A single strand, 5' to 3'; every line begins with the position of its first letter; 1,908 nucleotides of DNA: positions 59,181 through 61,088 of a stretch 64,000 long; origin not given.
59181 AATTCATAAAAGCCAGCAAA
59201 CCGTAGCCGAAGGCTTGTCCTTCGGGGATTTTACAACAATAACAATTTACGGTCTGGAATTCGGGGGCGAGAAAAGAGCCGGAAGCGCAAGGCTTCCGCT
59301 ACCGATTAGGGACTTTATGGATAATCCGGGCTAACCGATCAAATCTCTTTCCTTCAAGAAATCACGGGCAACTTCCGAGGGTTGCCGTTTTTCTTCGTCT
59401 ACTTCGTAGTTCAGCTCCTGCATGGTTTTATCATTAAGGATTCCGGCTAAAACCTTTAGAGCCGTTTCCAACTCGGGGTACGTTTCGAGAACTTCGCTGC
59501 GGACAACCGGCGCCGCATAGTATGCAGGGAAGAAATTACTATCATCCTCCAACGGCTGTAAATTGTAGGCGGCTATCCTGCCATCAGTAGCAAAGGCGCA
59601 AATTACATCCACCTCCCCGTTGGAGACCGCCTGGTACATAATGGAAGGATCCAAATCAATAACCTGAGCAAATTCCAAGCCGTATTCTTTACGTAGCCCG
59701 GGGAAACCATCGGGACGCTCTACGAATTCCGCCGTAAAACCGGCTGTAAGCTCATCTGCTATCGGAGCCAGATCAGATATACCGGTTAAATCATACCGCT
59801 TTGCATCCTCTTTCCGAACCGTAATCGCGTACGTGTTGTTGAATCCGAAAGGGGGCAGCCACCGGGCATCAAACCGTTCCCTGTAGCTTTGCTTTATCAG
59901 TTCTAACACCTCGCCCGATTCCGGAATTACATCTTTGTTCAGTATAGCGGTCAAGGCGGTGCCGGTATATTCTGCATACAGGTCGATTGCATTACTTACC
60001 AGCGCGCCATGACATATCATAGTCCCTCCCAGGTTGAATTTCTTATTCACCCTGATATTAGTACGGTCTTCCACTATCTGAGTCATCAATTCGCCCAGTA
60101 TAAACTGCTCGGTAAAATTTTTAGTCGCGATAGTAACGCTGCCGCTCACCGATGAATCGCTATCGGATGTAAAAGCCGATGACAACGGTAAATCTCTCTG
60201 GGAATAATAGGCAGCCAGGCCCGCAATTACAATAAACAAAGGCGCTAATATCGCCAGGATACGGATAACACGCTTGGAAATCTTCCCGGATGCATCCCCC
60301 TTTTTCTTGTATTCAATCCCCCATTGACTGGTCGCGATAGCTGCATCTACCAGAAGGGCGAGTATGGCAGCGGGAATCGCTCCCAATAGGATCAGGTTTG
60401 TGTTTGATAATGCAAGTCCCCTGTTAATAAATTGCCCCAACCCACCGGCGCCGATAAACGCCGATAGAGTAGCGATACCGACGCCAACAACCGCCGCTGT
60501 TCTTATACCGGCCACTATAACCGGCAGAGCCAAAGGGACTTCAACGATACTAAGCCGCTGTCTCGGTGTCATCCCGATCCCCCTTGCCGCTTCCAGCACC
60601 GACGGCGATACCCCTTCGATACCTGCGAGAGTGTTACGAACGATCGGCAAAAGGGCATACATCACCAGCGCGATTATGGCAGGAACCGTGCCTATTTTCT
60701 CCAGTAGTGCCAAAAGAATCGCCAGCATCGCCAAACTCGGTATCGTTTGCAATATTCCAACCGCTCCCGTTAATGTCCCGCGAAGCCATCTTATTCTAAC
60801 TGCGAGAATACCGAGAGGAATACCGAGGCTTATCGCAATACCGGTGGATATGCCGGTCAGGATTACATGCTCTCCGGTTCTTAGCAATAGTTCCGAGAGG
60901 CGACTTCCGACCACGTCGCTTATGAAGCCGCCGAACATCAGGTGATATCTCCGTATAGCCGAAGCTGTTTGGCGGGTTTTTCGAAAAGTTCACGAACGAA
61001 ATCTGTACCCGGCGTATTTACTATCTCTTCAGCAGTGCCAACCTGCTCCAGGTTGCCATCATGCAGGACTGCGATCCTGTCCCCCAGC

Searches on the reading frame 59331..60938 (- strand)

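Call 70: search_protein_families(library=pfam, proteins=[window:59331-60938:-], max_evalue=0.00001)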
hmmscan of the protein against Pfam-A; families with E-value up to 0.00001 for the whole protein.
window:59331-60938:- (535 aa): 2 families
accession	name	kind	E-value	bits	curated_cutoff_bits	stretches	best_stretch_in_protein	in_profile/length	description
PF04069.17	OpuAC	-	1e-66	225.6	21.2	1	267-530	2-257/257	Substrate binding domain of ABC-type glycine betaine transport system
PF00528.27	BPD_transp_1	-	6.9e-19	68.7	26.4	1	39-198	1-172/184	Binding-protein-dependent transport system inner membrane component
